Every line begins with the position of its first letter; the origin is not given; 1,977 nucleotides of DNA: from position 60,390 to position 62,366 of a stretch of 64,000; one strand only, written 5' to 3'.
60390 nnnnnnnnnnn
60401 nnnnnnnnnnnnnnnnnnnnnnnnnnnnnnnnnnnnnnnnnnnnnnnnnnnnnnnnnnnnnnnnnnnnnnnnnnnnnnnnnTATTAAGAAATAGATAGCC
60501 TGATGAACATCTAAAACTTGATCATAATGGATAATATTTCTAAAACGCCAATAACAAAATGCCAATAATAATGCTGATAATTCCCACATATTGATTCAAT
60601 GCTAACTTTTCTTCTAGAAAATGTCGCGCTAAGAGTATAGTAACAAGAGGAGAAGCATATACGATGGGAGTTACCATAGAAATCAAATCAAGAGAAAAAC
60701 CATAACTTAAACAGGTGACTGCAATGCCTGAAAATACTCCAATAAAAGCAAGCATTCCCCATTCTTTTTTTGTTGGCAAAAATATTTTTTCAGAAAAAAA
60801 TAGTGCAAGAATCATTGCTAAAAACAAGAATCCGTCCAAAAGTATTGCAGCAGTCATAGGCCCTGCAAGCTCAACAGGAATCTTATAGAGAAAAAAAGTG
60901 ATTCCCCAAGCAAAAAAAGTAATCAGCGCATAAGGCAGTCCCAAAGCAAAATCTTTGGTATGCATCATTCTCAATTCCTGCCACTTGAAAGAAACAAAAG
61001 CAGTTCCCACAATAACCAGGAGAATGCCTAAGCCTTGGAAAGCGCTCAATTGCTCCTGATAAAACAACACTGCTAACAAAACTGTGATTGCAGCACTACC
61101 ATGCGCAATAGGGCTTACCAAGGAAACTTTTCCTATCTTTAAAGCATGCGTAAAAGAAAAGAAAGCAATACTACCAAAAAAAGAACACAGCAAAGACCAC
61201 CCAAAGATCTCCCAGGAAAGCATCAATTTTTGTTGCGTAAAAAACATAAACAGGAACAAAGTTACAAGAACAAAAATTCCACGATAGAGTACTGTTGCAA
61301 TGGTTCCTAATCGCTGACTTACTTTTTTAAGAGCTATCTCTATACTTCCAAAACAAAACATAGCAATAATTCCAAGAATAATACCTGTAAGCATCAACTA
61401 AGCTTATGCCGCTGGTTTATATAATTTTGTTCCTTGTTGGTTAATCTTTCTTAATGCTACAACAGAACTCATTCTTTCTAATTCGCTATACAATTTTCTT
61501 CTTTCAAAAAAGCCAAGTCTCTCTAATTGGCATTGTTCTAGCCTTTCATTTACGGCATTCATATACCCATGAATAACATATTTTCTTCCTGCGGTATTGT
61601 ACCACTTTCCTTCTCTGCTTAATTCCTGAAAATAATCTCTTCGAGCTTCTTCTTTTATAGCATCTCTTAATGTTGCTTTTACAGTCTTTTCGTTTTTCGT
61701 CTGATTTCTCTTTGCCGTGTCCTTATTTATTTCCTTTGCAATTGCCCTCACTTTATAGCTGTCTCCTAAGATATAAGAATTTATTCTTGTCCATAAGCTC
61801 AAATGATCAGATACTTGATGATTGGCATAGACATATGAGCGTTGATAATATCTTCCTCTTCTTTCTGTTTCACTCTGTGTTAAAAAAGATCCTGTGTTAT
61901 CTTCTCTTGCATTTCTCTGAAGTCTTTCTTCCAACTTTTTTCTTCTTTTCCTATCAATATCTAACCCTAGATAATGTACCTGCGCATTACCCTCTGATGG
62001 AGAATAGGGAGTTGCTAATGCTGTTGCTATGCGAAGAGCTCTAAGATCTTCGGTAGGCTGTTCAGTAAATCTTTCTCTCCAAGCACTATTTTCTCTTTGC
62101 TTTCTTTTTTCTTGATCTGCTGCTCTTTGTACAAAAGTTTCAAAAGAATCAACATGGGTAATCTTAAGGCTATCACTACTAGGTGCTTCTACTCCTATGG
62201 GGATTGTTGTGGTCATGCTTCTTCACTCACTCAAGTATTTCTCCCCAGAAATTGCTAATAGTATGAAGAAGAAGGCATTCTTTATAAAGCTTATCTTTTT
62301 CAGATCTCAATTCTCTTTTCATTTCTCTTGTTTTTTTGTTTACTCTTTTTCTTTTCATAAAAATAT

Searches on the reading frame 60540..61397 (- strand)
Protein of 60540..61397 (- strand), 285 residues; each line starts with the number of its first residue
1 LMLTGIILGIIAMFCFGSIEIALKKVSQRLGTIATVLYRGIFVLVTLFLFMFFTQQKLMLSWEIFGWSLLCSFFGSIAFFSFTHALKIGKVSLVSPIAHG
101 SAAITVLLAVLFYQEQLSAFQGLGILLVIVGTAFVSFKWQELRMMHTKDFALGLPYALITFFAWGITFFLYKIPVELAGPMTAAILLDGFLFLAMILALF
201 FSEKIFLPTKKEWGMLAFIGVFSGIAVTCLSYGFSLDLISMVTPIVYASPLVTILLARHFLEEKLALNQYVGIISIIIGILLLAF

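Call 3: search_protein_families(library=pfam, proteins=[window:60540-61397:-], max_evalue=1)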
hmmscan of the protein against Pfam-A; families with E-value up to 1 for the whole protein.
window:60540-61397:- (285 aa): 5 families
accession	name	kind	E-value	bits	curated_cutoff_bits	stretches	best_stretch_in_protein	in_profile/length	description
PF00892.27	EamA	-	4.8e-37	127.7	28.2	2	4-136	2-134/135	EamA-like transporter family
PF05653.20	Mg_trans_NIPA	-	1.3e-06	28.3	26.2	2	69-135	56-119/295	Magnesium transporter NIPA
PF10639.15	TMEM234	-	0.0087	16.6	30.1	1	64-135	43-112/113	Putative transmembrane family 234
PF16926.10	HisKA_4TM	-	0.017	15.4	22.6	1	177-259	29-107/130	Archaeal 4TM region of histidine kinase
PF03151.22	TPT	-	0.89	9.3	30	1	216-283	68-135/291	Triose-phosphate Transporter family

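Call 4: search_protein_families(library=ncbifam, proteins=[window:60540-61397:-], max_evalue=1)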
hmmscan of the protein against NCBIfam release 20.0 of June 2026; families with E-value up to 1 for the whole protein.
window:60540-61397:- (285 aa): 6 families
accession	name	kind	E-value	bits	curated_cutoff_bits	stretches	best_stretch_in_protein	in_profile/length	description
TIGR03340.1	phn_DUF6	hypoth_equivalog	1.6e-12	47.7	288.15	2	24-172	21-164/281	phosphonate utilization associated putative membrane protein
TIGR00950.1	2A78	equivalog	4.7e-11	42.6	230.2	2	151-281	127-264/264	carboxylate/amino acid/amine transporter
NF008432.0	PRK11272.1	equivalog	7.8e-06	25.3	270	3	179-284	179-286/294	drug/metabolite exporter YedA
NF008676.0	PRK11689.1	equivalog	0.0001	21.5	194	1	7-282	9-286/297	aromatic amino acid DMT transporter YddG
NF047754.1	LRR20_Nterm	exception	0.056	13.2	105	1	5-24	12-31/53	E-cadherin-binding leucine-rich repeat protein LRR20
TIGR00688.1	rarD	equivalog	0.55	9.7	130.15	0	159-282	9-139/256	EamA family transporter RarD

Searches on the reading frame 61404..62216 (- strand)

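Call 3: search_protein_families(library=pfam, proteins=[window:61404-62216:-], max_evalue=1)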
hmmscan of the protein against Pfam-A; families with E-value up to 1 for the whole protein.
window:61404-62216:- (270 aa): 3 families
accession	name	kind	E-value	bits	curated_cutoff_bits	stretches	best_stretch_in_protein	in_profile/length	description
PF21214.3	SelB_WH_2nd_bact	-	0.024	15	27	1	137-168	4-35/59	Selenocysteine-specific elongation factor, winged helix domain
PF12834.13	Phage_int_SAM_2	-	0.037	15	22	1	94-150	3-59/91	Phage integrase, N-terminal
PF08242.18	Methyltransf_12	-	0.089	14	30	0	78-132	19-72/98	Methyltransferase domain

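Call 4: search_protein_families(library=ncbifam, proteins=[window:61404-62216:-], max_evalue=1)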
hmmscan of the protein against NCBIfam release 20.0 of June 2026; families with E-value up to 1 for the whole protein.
window:61404-62216:- (270 aa): 2 families
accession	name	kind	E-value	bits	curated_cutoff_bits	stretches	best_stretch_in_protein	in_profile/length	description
NF008854.0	PRK11892.1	equivalog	0.17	10.5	454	1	158-194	122-159/464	pyruvate dehydrogenase complex E1 component subunit beta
NF033689.1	N2Fix_CO_CowN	equivalog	0.31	11.8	48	0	176-230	16-73/89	N(2)-fixation sustaining protein CowN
